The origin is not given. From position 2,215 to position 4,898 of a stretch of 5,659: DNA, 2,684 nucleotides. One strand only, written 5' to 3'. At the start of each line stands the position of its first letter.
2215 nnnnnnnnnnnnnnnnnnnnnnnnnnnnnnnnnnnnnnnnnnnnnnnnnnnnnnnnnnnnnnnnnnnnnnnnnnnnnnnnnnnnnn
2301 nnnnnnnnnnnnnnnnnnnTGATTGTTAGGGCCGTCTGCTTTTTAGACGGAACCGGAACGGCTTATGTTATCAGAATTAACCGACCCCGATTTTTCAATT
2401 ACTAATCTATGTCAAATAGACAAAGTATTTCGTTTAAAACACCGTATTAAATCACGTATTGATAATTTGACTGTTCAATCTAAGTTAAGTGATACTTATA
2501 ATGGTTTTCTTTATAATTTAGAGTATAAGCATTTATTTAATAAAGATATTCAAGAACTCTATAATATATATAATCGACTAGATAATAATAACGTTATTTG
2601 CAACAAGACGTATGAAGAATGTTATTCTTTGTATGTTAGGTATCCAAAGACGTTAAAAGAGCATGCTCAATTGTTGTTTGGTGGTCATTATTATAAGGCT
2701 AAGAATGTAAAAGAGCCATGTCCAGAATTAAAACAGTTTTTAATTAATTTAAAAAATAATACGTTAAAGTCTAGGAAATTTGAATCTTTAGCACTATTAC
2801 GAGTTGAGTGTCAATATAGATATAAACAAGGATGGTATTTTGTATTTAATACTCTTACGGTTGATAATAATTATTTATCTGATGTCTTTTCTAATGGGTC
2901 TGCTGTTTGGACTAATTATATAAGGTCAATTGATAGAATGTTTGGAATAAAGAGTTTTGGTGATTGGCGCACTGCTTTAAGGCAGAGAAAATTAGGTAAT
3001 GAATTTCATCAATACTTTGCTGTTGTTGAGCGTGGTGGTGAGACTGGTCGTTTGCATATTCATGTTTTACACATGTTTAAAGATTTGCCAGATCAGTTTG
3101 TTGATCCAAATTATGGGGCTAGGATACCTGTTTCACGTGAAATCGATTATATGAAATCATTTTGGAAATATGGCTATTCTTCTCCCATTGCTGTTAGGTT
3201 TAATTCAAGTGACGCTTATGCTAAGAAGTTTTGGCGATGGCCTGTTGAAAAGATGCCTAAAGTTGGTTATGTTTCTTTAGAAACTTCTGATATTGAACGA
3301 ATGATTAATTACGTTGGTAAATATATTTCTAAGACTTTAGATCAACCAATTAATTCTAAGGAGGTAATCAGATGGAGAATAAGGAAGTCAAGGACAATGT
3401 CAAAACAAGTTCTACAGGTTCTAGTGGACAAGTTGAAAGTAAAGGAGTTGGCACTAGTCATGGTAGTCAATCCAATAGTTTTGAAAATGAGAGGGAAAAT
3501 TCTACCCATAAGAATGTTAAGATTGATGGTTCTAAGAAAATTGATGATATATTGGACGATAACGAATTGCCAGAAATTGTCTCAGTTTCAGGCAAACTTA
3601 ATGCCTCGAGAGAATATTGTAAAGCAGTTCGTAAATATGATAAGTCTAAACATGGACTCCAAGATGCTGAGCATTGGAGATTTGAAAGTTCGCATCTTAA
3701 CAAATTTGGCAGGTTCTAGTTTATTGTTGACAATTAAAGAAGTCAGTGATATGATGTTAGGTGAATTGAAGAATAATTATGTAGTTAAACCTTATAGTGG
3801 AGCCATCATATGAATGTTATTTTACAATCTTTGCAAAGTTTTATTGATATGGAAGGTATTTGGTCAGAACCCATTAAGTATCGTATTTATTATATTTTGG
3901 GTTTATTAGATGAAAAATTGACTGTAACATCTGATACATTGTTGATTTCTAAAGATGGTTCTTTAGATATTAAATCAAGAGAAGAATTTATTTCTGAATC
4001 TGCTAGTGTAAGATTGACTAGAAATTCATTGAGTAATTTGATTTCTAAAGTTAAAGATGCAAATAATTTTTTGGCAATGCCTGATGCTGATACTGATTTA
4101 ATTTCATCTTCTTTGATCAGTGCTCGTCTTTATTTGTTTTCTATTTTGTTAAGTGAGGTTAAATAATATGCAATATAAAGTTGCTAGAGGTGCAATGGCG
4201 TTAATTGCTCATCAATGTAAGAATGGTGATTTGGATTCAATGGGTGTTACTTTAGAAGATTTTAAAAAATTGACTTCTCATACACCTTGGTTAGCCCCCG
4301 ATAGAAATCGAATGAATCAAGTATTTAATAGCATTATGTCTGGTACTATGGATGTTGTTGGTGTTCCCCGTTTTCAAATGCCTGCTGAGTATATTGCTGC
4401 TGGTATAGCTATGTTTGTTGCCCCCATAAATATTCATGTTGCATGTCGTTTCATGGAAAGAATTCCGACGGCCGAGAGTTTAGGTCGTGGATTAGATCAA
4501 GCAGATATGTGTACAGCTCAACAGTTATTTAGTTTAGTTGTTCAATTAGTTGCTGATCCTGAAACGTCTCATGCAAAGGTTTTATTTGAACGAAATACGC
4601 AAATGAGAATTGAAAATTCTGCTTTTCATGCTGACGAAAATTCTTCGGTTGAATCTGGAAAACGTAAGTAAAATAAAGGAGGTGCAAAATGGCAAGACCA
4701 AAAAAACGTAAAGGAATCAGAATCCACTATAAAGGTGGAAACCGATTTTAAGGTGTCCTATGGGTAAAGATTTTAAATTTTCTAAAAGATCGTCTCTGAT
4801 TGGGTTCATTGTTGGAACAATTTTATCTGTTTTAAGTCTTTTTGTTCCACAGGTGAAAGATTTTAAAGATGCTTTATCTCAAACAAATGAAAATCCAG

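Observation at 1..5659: Two-scaffold (B plus D) phiX174-type architecture in a strongly AT-rich genome, possibly a divergent lineage with a non-enterobacterial host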

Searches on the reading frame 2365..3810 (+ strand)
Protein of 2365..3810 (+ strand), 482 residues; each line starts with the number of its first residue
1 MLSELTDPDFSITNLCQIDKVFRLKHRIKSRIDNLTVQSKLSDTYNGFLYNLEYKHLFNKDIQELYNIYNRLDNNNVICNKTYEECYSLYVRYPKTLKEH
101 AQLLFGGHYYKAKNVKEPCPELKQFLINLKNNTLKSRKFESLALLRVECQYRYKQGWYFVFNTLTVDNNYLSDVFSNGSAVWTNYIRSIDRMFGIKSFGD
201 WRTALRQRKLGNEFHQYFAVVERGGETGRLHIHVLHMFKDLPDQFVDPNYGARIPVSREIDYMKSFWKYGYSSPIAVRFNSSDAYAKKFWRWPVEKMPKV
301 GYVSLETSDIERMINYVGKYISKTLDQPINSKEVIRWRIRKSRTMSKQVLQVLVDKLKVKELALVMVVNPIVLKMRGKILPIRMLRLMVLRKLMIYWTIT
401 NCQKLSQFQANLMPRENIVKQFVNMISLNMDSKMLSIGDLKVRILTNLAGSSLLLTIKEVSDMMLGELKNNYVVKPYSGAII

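Call 7: search_protein_families(library=pfam, max_evalue=0.1, proteins=[window:2365-3810:+])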
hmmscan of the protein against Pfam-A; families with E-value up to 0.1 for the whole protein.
seq(482 aa): 2 families
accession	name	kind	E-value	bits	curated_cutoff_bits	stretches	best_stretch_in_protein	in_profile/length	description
PF05840.19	Phage_GPA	-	8.1e-08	32.1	31.4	1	127-327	146-320/321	Bacteriophage replication gene A protein (GPA)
PF23343.2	REP_ORF2-G2P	-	2.5e-07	31.4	27.8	1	198-324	23-98/99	Replication-associated protein ORF2/G2P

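Call 8: search_protein_families(library=phrogs, max_evalue=0.1, proteins=[window:2365-3810:+])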
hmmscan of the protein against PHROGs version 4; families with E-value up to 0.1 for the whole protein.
seq(482 aa): 1 family
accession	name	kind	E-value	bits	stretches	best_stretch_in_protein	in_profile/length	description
phrog_713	-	DNA, RNA and nucleotide metabolism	5.2e-76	257.2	1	59-452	21-405/432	DNA replication initiation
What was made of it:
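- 2365..3813 (+): Rolling-circle replication initiator A (482 aa) with HUH motif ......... and two-tyrosine motif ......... PHROG 713 5e-76, Pfam Phage_GPA 8e-8 (calls 7, 8).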

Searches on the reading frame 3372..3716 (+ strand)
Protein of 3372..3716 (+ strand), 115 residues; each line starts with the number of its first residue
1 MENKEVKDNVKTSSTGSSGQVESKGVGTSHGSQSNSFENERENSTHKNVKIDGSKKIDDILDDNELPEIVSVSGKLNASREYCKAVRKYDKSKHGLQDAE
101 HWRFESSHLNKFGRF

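Call 7: search_protein_families(library=pfam, max_evalue=0.1, proteins=[window:3372-3716:+])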
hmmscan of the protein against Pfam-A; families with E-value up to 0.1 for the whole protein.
seq(115 aa): 2 families
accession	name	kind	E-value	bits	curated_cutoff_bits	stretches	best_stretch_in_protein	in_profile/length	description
PF02304.21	Phage_B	-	0.0012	20.2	27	1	74-115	68-109/109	Scaffold protein B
PF07713.18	DUF1604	-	0.015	15.5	25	1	25-81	33-83/84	Protein of unknown function (DUF1604)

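Call 8: search_protein_families(library=phrogs, max_evalue=0.1, proteins=[window:3372-3716:+])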
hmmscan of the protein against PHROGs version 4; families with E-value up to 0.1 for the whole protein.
seq(115 aa): 1 family
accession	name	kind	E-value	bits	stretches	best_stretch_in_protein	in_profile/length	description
phrog_1473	-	head and packaging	0.0008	21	1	77-115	82-120/120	head morphogenesis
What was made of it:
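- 3372..3719 (+): Internal scaffolding protein B (115 aa), wholly inside gene A in the +2 frame, as in phiX174. SD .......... Pfam Phage_B 1.2e-3 and PHROG 1473 8e-4, C-terminal 40 aa (calls 7, 8).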

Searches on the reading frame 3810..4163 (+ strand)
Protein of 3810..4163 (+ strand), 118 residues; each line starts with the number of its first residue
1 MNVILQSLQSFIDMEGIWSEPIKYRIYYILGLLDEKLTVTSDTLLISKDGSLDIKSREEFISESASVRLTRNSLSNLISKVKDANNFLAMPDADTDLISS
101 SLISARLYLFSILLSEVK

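Call 7: search_protein_families(library=pfam, max_evalue=0.1, proteins=[window:3810-4163:+])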
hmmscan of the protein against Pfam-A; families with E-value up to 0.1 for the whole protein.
seq(118 aa): 0 families

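Call 8: search_protein_families(library=phrogs, max_evalue=0.1, proteins=[window:3810-4163:+])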
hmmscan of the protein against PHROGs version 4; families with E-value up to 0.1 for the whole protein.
seq(118 aa): 0 families

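Call 52: search_protein_representatives(protein=window:3810-4163:+)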
Query: 118 residues. Proteins with E-value up to 0.001 (for the whole library): 3; up to 1e-10: 2; up to 1e-30: 1. The best 3 are listed.
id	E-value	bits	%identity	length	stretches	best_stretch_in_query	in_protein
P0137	4.7e-65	232.3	100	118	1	1-118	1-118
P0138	1.4e-14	70.3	50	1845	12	16-31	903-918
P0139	2.5e-06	43.8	30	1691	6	24-87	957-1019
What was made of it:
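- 3810..4166 (+): C-slot ORFan (118 aa). Its start overlaps the A stop as ATGA, exactly as phiX174 C does. No detectable homologue anywhere. Only itself plus two low-complexity hits among 1.84 billion representatives (call 52).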

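Call 67: predict_structure(protein=window:3810-4163:+)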
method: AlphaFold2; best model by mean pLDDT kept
length: 118 residues; sequences in the alignment: 1
mean_pLDDT: 53.0   pTM: 0.44
mean pLDDT of the five models: 53.0, 48.0, 44.1, 41.1, 40.8
residues with pLDDT >= 90: 0; 70-90: 1; 50-70: 72; < 50: 45
segments of 3 or more residues with pLDDT < 50: 1-12, 14-25, 30-41, 50-54, 116-118
pLDDT, mean of each block of 10 residues (from residue 1): 40 47 48 40 52 52 59 63 60 62 60 53
secondary structure, 60 per line:
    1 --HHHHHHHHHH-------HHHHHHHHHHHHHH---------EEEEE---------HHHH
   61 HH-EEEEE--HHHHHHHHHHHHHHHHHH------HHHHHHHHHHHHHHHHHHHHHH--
elements in order: H3-12 H20-33 E43-47 H57-62 E64-68 H71-88 H95-116
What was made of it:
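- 3810..4166 (+): AF2 pLDDT 53 (call 67).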

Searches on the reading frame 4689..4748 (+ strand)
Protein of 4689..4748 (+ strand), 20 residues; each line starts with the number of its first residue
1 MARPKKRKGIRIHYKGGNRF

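Call 7: search_protein_families(library=pfam, max_evalue=0.1, proteins=[window:4689-4748:+])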
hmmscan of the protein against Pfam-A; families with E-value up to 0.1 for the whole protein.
seq(20 aa): 1 family
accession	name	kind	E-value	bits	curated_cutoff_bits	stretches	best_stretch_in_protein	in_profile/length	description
PF04726.19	Microvir_J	-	0.0092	17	30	1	3-20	12-29/29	Microvirus J protein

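Call 8: search_protein_families(library=phrogs, max_evalue=0.1, proteins=[window:4689-4748:+])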
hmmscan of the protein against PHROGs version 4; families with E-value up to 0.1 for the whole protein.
seq(20 aa): 1 family
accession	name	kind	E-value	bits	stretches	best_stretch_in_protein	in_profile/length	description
phrog_2354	-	DNA, RNA and nucleotide metabolism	0.0092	17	1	6-20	24-38/38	DNA condensation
